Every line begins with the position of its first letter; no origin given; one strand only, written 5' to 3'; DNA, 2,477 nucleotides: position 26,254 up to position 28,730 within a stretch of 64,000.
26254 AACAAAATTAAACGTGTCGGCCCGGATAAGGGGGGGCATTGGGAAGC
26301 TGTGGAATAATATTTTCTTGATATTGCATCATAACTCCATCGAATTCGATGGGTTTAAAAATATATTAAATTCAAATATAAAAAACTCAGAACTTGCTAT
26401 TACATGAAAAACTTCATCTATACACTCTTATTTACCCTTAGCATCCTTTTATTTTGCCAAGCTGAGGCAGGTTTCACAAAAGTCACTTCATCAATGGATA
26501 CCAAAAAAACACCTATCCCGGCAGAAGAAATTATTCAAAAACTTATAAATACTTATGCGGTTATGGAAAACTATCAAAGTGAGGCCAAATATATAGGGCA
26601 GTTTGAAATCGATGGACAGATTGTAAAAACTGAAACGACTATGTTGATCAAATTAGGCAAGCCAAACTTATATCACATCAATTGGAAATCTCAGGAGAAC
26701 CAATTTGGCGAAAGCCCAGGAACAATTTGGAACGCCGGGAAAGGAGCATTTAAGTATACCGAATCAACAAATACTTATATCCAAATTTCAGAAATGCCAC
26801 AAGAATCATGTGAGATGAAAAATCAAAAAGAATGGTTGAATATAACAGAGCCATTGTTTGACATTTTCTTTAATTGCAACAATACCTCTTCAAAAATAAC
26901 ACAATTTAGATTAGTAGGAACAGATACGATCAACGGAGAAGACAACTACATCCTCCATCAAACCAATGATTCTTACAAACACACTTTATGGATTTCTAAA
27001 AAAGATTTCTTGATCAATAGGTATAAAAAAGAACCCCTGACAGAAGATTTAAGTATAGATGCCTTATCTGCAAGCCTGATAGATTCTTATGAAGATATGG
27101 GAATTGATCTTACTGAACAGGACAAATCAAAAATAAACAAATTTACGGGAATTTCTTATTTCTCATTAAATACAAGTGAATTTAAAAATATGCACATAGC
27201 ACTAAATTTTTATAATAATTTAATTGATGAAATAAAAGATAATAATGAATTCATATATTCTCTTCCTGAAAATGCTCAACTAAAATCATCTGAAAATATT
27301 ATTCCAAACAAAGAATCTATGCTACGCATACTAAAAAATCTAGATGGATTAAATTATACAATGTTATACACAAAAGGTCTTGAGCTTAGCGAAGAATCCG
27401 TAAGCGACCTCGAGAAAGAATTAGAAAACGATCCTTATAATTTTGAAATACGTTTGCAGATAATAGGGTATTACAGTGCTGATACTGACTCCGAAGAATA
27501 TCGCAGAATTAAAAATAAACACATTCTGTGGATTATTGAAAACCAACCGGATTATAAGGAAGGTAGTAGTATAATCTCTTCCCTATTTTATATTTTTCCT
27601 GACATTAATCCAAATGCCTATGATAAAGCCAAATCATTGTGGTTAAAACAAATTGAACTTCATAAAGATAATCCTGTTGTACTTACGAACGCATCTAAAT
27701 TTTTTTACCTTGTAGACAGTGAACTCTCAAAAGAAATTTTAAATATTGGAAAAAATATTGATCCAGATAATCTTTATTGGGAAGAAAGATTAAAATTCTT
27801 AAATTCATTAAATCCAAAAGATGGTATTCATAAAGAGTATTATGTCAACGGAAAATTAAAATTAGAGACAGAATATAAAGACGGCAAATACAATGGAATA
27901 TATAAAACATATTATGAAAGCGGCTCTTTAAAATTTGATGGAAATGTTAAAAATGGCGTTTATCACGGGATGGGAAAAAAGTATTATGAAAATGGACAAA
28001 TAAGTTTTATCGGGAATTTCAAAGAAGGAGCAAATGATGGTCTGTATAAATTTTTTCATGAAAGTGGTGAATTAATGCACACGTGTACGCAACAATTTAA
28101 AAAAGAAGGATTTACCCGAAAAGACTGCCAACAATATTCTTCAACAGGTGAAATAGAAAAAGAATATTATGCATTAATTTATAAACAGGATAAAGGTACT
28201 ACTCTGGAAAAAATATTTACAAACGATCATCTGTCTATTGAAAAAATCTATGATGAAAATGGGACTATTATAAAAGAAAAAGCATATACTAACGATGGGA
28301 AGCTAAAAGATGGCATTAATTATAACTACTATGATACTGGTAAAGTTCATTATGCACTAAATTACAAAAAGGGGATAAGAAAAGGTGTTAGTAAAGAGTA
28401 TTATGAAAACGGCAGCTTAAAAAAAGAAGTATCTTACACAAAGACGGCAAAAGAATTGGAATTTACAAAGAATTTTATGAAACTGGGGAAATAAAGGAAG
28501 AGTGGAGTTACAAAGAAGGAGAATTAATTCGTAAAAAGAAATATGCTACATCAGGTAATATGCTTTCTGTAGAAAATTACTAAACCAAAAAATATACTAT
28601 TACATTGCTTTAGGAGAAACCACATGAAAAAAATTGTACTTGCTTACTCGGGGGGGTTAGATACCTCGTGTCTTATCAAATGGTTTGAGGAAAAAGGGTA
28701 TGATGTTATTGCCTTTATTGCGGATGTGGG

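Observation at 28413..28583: Apparent +1 frameshift truncating the MORN-repeat protein; two more perfect repeats continue after the annotated stop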

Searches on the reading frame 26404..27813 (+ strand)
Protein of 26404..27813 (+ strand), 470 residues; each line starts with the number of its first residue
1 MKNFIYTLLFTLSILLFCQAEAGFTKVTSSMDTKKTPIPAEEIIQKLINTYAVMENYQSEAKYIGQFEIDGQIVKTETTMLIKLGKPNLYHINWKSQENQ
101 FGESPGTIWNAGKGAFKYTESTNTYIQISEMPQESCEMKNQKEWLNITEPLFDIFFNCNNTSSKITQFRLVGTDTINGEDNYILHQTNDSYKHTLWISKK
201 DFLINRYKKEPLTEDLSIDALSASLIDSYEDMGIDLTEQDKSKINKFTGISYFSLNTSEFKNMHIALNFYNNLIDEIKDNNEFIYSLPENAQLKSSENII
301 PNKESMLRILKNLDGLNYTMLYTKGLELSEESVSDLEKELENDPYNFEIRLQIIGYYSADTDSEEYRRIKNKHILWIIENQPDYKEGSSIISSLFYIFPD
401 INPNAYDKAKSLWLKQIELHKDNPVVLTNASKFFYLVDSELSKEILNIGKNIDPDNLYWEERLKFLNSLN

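Call 21: search_protein_representatives(protein=window:26404-27813:+)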
Query: 470 residues. Proteins with E-value up to 0.001 (for the whole library): 1605; up to 1e-10: 398; up to 1e-30: 3. The best 150 are listed.
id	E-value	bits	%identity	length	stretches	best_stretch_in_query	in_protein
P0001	0.0e+00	1045.3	100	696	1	1-470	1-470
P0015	4.2e-46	174.1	32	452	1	38-454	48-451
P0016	1.0e-30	123.4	30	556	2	319-467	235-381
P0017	9.4e-30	120.2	28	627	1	41-469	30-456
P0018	1.0e-28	116.9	39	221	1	261-455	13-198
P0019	1.8e-27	112.7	28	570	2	33-296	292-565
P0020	2.0e-24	102.7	41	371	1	317-468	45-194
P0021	2.8e-23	98.9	28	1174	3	322-460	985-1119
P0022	4.9e-23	98.1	38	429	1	308-469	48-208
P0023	6.5e-23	97.7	34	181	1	313-464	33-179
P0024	1.1e-22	97.0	39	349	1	315-466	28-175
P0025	1.2e-21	93.5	34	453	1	296-469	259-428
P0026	1.0e-20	90.5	39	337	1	317-469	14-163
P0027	1.3e-20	90.1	36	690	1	318-469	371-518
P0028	3.9e-20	88.5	40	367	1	323-469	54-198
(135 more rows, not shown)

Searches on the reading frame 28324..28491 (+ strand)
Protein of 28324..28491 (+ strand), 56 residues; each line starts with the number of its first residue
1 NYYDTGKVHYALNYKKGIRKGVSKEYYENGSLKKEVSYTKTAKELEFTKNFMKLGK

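Call 27: search_protein_families(library=pfam, proteins=[window:28324-28491:+], max_evalue=10)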
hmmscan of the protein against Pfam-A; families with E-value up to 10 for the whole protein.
seq(56 aa): 1 family
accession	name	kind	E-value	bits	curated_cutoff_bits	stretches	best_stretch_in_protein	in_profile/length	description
PF07661.19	MORN_2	-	5.2e-07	29.6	29.6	2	21-38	3-20/22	MORN repeat variant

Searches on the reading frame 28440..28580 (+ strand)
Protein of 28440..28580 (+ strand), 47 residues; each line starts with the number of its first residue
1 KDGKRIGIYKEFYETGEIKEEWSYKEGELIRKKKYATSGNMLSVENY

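Call 27: search_protein_families(library=pfam, proteins=[window:28440-28580:+], max_evalue=10)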
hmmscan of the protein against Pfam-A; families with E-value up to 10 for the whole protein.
seq(47 aa): 1 family
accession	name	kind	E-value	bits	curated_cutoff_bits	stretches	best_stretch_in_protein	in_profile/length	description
PF07661.19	MORN_2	-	3.1e-06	27.2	29.6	1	7-25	3-21/22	MORN repeat variant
